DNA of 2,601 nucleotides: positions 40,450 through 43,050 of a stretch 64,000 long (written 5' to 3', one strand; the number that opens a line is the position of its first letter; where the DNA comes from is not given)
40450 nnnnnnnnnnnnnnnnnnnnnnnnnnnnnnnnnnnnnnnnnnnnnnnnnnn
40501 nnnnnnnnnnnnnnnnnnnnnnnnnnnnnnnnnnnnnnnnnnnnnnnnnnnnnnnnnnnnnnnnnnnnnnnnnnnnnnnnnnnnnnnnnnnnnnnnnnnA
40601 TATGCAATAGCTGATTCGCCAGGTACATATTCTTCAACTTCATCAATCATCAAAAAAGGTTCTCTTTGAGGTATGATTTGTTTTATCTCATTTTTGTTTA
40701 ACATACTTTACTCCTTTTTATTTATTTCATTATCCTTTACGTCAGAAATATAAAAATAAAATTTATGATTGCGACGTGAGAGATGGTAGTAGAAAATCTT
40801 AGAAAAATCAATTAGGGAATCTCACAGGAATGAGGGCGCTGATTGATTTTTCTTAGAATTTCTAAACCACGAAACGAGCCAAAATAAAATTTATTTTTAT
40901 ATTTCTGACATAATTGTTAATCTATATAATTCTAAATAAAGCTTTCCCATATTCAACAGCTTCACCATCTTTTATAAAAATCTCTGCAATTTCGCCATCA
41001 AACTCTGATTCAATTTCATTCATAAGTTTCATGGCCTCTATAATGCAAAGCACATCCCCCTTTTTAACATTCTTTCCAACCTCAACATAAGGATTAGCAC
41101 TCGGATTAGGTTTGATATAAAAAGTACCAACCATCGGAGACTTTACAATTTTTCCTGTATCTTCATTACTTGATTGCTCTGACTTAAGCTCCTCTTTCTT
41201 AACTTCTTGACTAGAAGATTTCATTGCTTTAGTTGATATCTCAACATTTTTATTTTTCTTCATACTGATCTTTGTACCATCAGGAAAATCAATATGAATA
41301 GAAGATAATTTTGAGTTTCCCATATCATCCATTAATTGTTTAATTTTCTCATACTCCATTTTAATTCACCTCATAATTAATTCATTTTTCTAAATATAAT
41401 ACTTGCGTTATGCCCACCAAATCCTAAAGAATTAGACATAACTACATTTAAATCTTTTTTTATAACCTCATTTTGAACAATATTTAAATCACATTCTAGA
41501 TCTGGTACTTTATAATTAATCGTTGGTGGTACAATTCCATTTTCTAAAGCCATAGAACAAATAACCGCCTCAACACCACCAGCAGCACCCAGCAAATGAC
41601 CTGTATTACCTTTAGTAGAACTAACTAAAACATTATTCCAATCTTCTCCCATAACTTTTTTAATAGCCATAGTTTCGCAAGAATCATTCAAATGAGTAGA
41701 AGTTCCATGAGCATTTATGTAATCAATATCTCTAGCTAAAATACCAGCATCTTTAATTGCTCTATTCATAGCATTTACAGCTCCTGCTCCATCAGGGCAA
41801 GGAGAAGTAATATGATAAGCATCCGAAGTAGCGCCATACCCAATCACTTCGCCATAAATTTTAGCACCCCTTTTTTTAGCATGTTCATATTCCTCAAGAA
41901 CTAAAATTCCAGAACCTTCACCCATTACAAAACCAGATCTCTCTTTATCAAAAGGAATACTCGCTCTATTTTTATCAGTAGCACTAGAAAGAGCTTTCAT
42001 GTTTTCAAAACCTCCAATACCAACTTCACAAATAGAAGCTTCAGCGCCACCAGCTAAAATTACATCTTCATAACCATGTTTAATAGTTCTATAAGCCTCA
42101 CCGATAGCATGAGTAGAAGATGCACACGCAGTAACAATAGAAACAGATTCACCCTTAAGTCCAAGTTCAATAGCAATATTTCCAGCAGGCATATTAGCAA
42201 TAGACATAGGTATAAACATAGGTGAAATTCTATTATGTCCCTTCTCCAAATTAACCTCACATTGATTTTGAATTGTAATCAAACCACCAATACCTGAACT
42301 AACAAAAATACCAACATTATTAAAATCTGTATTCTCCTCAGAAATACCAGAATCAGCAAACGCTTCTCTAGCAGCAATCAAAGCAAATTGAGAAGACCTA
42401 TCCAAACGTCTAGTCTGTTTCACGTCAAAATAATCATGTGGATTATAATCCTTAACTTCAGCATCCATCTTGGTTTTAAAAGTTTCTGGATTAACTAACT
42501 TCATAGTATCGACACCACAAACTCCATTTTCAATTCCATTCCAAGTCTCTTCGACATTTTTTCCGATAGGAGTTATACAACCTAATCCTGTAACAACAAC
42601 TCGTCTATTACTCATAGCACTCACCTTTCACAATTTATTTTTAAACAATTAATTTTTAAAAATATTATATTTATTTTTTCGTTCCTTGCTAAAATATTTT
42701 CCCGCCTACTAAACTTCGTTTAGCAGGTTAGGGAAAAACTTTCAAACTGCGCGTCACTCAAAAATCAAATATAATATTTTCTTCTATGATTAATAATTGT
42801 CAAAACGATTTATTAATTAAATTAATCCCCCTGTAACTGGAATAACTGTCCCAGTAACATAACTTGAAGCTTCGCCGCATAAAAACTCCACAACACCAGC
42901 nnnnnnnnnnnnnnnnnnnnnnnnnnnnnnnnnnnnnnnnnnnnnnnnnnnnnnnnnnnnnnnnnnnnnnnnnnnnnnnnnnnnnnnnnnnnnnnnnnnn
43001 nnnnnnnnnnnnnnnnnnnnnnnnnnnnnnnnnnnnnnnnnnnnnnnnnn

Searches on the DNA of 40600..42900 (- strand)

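Call 13: search_rna_families(source=window, start=40600, end=42900, threshold=evalue, max_evalue=10)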
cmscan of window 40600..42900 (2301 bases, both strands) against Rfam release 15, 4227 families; matches with E-value up to 10: 10.
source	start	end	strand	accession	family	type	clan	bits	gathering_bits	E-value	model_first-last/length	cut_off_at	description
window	42645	42754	+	RF03922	MIR2119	Gene; miRNA;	-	25.6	73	1.9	1-188/188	no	MIR2119 microRNA precursor family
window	41248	41315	-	RF00727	bantam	Gene; miRNA;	CL00091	23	61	0.25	1-82/82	no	bantam microRNA precursor family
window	41253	41302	-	RF03794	MIR5298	Gene; miRNA;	-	22.8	70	1.6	1-80/80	no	MIR5298 microRNA precursor family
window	40790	40866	+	RF04130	MIR7996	Gene; miRNA;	-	21.1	119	0.95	1-190/190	no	MIR7996 microRNA precursor family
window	41237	41300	-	RF01162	sn668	Gene; snRNA; snoRNA; CD-box;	-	19.1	40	1.5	1-65/65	no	Small nucleolar RNA sn668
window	42159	42273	-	RF00336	snoJ26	Gene; snRNA; snoRNA; CD-box;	-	19.1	50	6.2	1-147/147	no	Small nucleolar RNA J26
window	40726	40792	+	RF03494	mir-4680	Gene; miRNA;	-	18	78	7.7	1-69/69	no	mir-4680 microRNA precursor family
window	41676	41789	+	RF00689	MIR390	Gene; miRNA;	-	16.5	77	8.7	1-121/121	no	MIR390 microRNA precursor family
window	42356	42375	-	RF01004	mir-557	Gene; miRNA;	-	15.8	93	6.5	26-45/69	no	mir-557 microRNA precursor family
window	41928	42092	-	RF02415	rliG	Gene; sRNA;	-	15.4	55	3.2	1-267/267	no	Listeria sRNA rliG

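Call 67: search_dna_similar(query=window:42655-42784:-, collection=plasmids, mode=distant, max_evalue=0.001)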
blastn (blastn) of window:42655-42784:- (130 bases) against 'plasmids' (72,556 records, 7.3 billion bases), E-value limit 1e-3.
No match.

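Call 68: search_dna_similar(query=window:42655-42784:-, collection=phages, mode=distant, max_evalue=0.001)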
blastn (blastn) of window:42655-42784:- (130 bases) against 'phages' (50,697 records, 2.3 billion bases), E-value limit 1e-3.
No match.

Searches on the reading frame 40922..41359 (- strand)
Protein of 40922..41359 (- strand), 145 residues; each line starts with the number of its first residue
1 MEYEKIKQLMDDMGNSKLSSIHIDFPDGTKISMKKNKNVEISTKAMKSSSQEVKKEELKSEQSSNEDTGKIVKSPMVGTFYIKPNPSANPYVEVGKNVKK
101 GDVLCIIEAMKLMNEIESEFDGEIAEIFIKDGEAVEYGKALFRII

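Call 48: search_protein_families(library=pfam, proteins=[window:40922-41359:-])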
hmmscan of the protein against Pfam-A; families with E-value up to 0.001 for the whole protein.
window:40922-41359:- (145 aa): 3 families
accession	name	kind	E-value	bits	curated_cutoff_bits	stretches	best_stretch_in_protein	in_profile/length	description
PF00364.28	Biotin_lipoyl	-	1.6e-23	82.7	22.1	1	72-144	3-73/73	Biotin-requiring enzyme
PF13533.13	Biotin_lipoyl_2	-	9.7e-08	32.1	29.8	0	91-107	15-31/32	Biotin-lipoyl like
PF01597.25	GCV_H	-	0.00071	19.9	22.2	1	93-127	40-74/122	Glycine cleavage H-protein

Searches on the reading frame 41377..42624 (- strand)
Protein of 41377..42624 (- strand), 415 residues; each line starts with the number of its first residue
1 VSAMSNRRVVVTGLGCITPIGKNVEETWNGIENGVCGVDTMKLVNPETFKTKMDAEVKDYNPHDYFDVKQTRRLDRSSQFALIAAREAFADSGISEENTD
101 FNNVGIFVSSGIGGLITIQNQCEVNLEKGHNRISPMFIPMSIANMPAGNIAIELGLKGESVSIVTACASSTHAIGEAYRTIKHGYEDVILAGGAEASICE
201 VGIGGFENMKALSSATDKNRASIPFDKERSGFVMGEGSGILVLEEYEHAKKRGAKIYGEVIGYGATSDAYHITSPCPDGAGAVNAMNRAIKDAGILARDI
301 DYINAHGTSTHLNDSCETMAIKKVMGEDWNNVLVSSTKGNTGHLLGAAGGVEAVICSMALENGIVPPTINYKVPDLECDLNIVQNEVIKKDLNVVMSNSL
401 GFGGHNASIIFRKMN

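Call 15: find_encoding_contigs(protein=window:41377-42624:-, flank=3000, max_places=10)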
Protein window:41377-42624:- (415 aa): no gene with exactly this product is on record in the collection.

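Call 74: find_homologous_proteins(query=window:41380-42615:-, max_evalue=1e-100)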
Query seq(412 aa) (412 aa): 7978 proteins with E <= 1e-100 among 8000 candidates; the best 120 are listed.
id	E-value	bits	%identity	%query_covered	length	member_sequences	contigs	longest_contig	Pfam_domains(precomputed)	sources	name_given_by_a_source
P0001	1.7e-273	924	100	100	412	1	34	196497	PF00109.33,PF02801.29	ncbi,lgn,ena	-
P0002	6.8e-273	922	100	100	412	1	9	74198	PF00109.33,PF02801.29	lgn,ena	-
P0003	6.8e-273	922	100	100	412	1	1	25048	PF00109.33,PF02801.29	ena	-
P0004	9.0e-273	922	100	100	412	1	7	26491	PF00109.33,PF02801.29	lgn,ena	-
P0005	1.6e-272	921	100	100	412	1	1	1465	PF00109.33,PF02801.29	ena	-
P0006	2.1e-272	921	100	100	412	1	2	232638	PF00109.33,PF02801.29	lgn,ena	-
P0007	4.0e-272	920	100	100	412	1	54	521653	PF00109.33,PF02801.29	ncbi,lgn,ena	-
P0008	5.4e-272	919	99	100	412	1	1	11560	PF00109.33,PF02801.29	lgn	-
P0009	6.1e-272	919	99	100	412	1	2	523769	PF00109.33,PF02801.29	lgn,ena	-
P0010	6.2e-272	919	100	100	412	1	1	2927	PF00109.33,PF02801.29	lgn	-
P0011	6.6e-272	919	99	100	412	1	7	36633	PF00109.33,PF02801.29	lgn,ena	-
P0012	8.0e-272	919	100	100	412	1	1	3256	PF00109.33,PF02801.29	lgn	-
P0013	9.1e-272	919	99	100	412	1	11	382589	PF00109.33,PF02801.29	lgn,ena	-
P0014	1.2e-271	918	99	100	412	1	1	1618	PF00109.33,PF02801.29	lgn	-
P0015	1.3e-271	918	99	100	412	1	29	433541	PF00109.33,PF02801.29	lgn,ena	-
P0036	6.7e-271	916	99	100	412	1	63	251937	PF00109.33,PF02801.29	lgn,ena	-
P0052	2.3e-270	914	99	100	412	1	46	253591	PF00109.33,PF02801.29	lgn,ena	-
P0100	1.5e-268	908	98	100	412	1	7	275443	PF00109.33,PF02801.29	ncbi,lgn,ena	-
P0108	4.0e-268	907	98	100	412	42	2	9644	PF00109.33,PF02801.29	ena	-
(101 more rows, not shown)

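Call 75: find_encoding_contigs(protein=P0100, flank=1500, max_places=6)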
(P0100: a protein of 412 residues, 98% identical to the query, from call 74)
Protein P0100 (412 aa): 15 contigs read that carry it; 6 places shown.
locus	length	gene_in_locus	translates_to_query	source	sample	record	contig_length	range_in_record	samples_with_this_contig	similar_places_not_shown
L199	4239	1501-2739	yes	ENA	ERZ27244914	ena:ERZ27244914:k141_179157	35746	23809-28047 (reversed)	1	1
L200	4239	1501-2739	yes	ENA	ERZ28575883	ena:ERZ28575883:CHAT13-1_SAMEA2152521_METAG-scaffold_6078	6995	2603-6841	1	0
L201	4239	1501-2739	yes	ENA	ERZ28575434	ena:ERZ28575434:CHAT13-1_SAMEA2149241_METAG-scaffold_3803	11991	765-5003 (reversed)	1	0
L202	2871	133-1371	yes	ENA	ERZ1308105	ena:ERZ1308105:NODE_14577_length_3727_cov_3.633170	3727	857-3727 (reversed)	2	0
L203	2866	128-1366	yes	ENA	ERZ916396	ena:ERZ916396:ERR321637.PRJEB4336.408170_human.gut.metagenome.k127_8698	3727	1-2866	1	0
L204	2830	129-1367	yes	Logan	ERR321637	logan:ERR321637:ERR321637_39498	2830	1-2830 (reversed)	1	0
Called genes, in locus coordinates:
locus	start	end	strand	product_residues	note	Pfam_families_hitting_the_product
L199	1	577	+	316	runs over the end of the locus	PF00698:Acyl_transf_1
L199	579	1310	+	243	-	PF00106:adh_short, PF08659:KR, PF13561:adh_short_C2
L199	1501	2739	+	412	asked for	PF00109:ketoacyl-synt, PF02801:Ketoacyl-synt_C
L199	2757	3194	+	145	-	PF25984:BSH_YknX (faint), PF00364:Biotin_lipoyl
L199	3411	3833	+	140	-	PF22817:ApeP-like (weak), PF07977:FabA, PF22818:ApeI-like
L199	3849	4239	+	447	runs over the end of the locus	PF00289:Biotin_carb_N, PF02222:ATP-grasp, PF02786:CPSase_L_D2, PF07478:Dala_Dala_lig_C, PF08443:RimK (weak), PF02785:Biotin_carb_C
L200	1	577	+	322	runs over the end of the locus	-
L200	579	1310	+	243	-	PF00106:adh_short, PF08659:KR, PF13561:adh_short_C2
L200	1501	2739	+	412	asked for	PF00109:ketoacyl-synt, PF02801:Ketoacyl-synt_C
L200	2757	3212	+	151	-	-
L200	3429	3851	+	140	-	PF22817:ApeP-like (weak), PF07977:FabA, PF22818:ApeI-like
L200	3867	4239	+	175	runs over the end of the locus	?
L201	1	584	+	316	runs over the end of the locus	PF00698:Acyl_transf_1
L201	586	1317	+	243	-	PF00106:adh_short, PF08659:KR, PF13561:adh_short_C2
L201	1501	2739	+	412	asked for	PF00109:ketoacyl-synt, PF02801:Ketoacyl-synt_C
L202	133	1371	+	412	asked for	PF00109:ketoacyl-synt, PF02801:Ketoacyl-synt_C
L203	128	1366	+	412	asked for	PF00109:ketoacyl-synt, PF02801:Ketoacyl-synt_C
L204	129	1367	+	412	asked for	PF00109:ketoacyl-synt, PF02801:Ketoacyl-synt_C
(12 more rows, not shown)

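Call 76: find_encoding_contigs(protein=P0108, flank=1500, max_places=4)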
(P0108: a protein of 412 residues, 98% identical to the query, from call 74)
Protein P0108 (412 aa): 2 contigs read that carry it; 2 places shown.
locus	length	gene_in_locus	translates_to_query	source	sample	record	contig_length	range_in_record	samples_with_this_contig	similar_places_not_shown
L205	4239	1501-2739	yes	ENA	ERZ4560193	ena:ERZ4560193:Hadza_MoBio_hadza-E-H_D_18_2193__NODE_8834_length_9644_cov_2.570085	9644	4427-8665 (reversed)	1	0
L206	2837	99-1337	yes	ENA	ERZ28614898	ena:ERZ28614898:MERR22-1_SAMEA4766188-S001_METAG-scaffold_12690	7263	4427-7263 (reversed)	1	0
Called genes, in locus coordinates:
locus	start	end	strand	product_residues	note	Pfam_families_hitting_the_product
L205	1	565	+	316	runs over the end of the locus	PF00698:Acyl_transf_1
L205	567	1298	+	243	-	PF00106:adh_short, PF01370:Epimerase (faint), PF08659:KR, PF23441:SDR (weak), PF13561:adh_short_C2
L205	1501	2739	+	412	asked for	PF00109:ketoacyl-synt, PF02801:Ketoacyl-synt_C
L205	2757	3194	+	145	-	PF25984:BSH_YknX (faint), PF00364:Biotin_lipoyl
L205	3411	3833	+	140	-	PF22817:ApeP-like (weak), PF07977:FabA, PF22818:ApeI-like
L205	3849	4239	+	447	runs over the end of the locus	PF00289:Biotin_carb_N, PF02222:ATP-grasp, PF02786:CPSase_L_D2, PF07478:Dala_Dala_lig_C, PF08443:RimK (weak), PF02785:Biotin_carb_C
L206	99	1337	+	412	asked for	PF00109:ketoacyl-synt, PF02801:Ketoacyl-synt_C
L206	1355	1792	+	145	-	PF25984:BSH_YknX (faint), PF00364:Biotin_lipoyl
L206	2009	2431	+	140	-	PF22817:ApeP-like (weak), PF07977:FabA, PF22818:ApeI-like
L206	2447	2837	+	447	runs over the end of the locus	PF00289:Biotin_carb_N, PF02222:ATP-grasp, PF02786:CPSase_L_D2, PF07478:Dala_Dala_lig_C, PF08443:RimK (weak), PF02785:Biotin_carb_C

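Call 87: find_encoding_contigs(protein=P0036, flank=1200, max_places=10)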
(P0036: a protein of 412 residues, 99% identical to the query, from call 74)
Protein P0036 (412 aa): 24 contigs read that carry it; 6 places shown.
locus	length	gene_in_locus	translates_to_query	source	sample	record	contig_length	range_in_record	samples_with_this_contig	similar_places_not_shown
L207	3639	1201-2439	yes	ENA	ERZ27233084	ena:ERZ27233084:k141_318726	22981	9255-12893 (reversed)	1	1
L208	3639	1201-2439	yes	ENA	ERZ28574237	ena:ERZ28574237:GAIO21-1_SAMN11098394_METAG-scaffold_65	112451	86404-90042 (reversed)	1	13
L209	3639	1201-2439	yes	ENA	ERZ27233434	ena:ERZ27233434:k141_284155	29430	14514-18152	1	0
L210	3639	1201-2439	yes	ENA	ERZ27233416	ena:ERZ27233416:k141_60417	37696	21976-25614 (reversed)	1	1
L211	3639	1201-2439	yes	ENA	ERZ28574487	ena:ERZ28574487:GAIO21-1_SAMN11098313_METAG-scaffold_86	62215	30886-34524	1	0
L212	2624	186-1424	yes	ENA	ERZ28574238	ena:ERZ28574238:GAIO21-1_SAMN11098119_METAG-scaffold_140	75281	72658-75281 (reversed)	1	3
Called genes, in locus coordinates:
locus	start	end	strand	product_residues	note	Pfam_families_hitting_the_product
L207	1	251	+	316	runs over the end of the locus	PF00698:Acyl_transf_1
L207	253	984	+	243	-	PF00106:adh_short, PF08659:KR, PF23441:SDR (weak), PF13561:adh_short_C2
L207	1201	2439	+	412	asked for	PF00109:ketoacyl-synt, PF02801:Ketoacyl-synt_C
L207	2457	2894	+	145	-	PF25984:BSH_YknX (faint), PF00364:Biotin_lipoyl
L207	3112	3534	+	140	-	PF22817:ApeP-like (weak), PF07977:FabA, PF22818:ApeI-like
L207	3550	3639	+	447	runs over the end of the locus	PF00289:Biotin_carb_N, PF02222:ATP-grasp, PF02786:CPSase_L_D2, PF07478:Dala_Dala_lig_C, PF08443:RimK (weak), PF02785:Biotin_carb_C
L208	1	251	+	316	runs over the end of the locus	PF00698:Acyl_transf_1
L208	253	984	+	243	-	PF00106:adh_short, PF08659:KR, PF23441:SDR (weak), PF13561:adh_short_C2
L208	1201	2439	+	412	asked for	PF00109:ketoacyl-synt, PF02801:Ketoacyl-synt_C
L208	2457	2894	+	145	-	PF25984:BSH_YknX (faint), PF00364:Biotin_lipoyl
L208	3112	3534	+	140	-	PF22817:ApeP-like (weak), PF07977:FabA, PF22818:ApeI-like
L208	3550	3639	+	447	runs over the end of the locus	PF00289:Biotin_carb_N, PF02222:ATP-grasp, PF02786:CPSase_L_D2, PF07478:Dala_Dala_lig_C, PF08443:RimK (weak), PF02785:Biotin_carb_C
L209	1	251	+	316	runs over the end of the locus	PF00698:Acyl_transf_1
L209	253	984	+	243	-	PF00106:adh_short, PF08659:KR, PF23441:SDR (weak), PF13561:adh_short_C2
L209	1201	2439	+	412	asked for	PF00109:ketoacyl-synt, PF02801:Ketoacyl-synt_C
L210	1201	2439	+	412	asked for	PF00109:ketoacyl-synt, PF02801:Ketoacyl-synt_C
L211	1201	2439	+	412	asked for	PF00109:ketoacyl-synt, PF02801:Ketoacyl-synt_C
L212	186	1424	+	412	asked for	PF00109:ketoacyl-synt, PF02801:Ketoacyl-synt_C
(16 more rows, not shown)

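Call 88: find_encoding_contigs(protein=P0007, flank=1200, max_places=10)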
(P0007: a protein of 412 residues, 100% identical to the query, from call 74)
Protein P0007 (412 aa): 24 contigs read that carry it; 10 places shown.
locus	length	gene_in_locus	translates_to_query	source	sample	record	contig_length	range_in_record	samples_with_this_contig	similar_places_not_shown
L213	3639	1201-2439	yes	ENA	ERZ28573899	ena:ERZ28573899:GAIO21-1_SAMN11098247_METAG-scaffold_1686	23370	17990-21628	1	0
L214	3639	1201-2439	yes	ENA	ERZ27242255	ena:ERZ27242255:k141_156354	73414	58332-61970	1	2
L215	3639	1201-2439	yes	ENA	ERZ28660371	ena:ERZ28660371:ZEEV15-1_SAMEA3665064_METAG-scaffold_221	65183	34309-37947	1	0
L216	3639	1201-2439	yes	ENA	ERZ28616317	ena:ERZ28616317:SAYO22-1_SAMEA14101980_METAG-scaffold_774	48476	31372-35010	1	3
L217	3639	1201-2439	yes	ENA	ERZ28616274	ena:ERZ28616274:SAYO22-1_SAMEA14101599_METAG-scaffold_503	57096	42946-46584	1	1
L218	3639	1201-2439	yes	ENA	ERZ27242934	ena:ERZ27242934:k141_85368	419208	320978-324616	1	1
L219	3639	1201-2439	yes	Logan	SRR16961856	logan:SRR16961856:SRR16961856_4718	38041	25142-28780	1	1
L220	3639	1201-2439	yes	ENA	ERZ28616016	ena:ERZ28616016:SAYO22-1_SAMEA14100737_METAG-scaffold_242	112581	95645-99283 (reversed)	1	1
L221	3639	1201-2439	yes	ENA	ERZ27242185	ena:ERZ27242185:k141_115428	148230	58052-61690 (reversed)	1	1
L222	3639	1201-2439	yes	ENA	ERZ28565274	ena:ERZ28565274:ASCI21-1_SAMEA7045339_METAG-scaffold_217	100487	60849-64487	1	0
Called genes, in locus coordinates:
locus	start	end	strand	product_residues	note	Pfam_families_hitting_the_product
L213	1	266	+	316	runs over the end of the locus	PF00698:Acyl_transf_1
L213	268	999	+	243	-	PF00106:adh_short, PF08659:KR, PF23441:SDR (weak), PF13561:adh_short_C2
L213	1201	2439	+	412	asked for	PF00109:ketoacyl-synt, PF02801:Ketoacyl-synt_C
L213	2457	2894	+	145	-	PF25984:BSH_YknX (faint), PF00364:Biotin_lipoyl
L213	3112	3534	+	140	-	PF22817:ApeP-like (weak), PF07977:FabA, PF22818:ApeI-like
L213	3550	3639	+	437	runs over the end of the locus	PF00289:Biotin_carb_N, PF02222:ATP-grasp, PF02786:CPSase_L_D2, PF07478:Dala_Dala_lig_C, PF08443:RimK (weak), PF02785:Biotin_carb_C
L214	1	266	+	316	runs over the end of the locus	PF00698:Acyl_transf_1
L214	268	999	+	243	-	PF00106:adh_short, PF01370:Epimerase (weak), PF08659:KR, PF23441:SDR (weak), PF13561:adh_short_C2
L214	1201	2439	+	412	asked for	PF00109:ketoacyl-synt, PF02801:Ketoacyl-synt_C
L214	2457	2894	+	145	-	PF25984:BSH_YknX (faint), PF00364:Biotin_lipoyl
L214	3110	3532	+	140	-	PF22817:ApeP-like (weak), PF07977:FabA, PF22818:ApeI-like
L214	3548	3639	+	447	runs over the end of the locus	PF00289:Biotin_carb_N, PF02222:ATP-grasp, PF02786:CPSase_L_D2, PF07478:Dala_Dala_lig_C, PF08443:RimK (weak), PF02785:Biotin_carb_C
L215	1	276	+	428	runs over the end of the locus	PF02403:Seryl_tRNA_N, PF00587:tRNA-synt_2b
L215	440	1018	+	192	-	PF03193:RsgA_GTPase (faint), PF02421:FeoB_N, PF04548:AIG1 (weak), PF00350:Dynamin_N (faint), PF01926:MMR_HSR1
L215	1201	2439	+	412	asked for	PF00109:ketoacyl-synt, PF02801:Ketoacyl-synt_C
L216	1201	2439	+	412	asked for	PF00109:ketoacyl-synt, PF02801:Ketoacyl-synt_C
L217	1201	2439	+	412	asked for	PF00109:ketoacyl-synt, PF02801:Ketoacyl-synt_C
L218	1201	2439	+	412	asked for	PF00109:ketoacyl-synt, PF02801:Ketoacyl-synt_C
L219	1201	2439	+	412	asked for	PF00109:ketoacyl-synt, PF02801:Ketoacyl-synt_C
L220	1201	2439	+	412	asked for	PF00109:ketoacyl-synt, PF02801:Ketoacyl-synt_C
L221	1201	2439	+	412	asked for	PF00109:ketoacyl-synt, PF02801:Ketoacyl-synt_C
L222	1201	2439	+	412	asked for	PF00109:ketoacyl-synt, PF02801:Ketoacyl-synt_C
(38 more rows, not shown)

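Call 89: find_encoding_contigs(protein=P0052, flank=1200, max_places=10)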
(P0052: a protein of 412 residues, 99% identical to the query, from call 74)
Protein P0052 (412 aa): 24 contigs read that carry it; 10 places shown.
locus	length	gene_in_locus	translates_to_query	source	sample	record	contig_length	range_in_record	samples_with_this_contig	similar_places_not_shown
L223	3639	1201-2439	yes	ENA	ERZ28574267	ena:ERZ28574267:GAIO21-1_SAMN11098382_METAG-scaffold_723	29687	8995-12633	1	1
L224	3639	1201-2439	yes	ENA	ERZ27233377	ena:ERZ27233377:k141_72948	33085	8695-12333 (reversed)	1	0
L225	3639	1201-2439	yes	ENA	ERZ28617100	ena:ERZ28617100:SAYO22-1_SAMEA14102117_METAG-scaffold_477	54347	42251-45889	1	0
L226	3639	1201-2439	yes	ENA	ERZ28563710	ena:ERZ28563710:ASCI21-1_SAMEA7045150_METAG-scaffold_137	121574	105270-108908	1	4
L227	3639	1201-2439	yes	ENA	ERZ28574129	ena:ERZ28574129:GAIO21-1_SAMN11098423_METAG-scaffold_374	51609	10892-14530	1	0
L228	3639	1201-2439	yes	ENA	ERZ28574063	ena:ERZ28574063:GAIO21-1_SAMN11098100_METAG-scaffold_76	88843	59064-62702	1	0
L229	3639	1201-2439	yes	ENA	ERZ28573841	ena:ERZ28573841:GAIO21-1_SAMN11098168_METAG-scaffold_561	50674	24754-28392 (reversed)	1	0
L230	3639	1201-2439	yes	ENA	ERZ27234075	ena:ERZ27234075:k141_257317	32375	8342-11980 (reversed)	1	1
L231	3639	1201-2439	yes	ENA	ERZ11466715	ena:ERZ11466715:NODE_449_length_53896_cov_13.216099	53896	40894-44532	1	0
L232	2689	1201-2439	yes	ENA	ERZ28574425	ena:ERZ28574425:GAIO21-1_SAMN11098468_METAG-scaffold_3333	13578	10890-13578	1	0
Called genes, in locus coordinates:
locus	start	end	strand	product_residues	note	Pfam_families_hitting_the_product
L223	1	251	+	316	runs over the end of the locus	PF00698:Acyl_transf_1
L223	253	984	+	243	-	PF00106:adh_short, PF08659:KR, PF23441:SDR (weak), PF13561:adh_short_C2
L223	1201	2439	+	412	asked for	PF00109:ketoacyl-synt, PF02801:Ketoacyl-synt_C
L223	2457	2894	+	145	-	PF25984:BSH_YknX (faint), PF00364:Biotin_lipoyl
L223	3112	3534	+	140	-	PF22817:ApeP-like (weak), PF07977:FabA, PF22818:ApeI-like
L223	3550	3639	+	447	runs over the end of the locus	PF00289:Biotin_carb_N, PF02222:ATP-grasp, PF02786:CPSase_L_D2, PF07478:Dala_Dala_lig_C, PF08443:RimK (weak), PF02785:Biotin_carb_C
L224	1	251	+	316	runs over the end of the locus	PF00698:Acyl_transf_1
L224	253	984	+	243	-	PF00106:adh_short, PF08659:KR, PF23441:SDR (weak), PF13561:adh_short_C2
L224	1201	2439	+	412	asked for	PF00109:ketoacyl-synt, PF02801:Ketoacyl-synt_C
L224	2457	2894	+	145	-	PF25984:BSH_YknX (faint), PF00364:Biotin_lipoyl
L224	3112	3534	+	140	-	PF22817:ApeP-like (weak), PF07977:FabA, PF22818:ApeI-like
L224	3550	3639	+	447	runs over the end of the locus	PF00289:Biotin_carb_N, PF02222:ATP-grasp, PF02786:CPSase_L_D2, PF07478:Dala_Dala_lig_C, PF08443:RimK (weak), PF02785:Biotin_carb_C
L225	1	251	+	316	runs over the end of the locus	PF00698:Acyl_transf_1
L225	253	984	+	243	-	PF00106:adh_short, PF08659:KR, PF23441:SDR (weak), PF13561:adh_short_C2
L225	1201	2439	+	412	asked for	PF00109:ketoacyl-synt, PF02801:Ketoacyl-synt_C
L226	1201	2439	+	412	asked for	PF00109:ketoacyl-synt, PF02801:Ketoacyl-synt_C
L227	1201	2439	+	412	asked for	PF00109:ketoacyl-synt, PF02801:Ketoacyl-synt_C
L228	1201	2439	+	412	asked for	PF00109:ketoacyl-synt, PF02801:Ketoacyl-synt_C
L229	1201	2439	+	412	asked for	PF00109:ketoacyl-synt, PF02801:Ketoacyl-synt_C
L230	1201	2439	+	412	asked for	PF00109:ketoacyl-synt, PF02801:Ketoacyl-synt_C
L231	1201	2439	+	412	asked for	PF00109:ketoacyl-synt, PF02801:Ketoacyl-synt_C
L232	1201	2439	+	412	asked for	PF00109:ketoacyl-synt, PF02801:Ketoacyl-synt_C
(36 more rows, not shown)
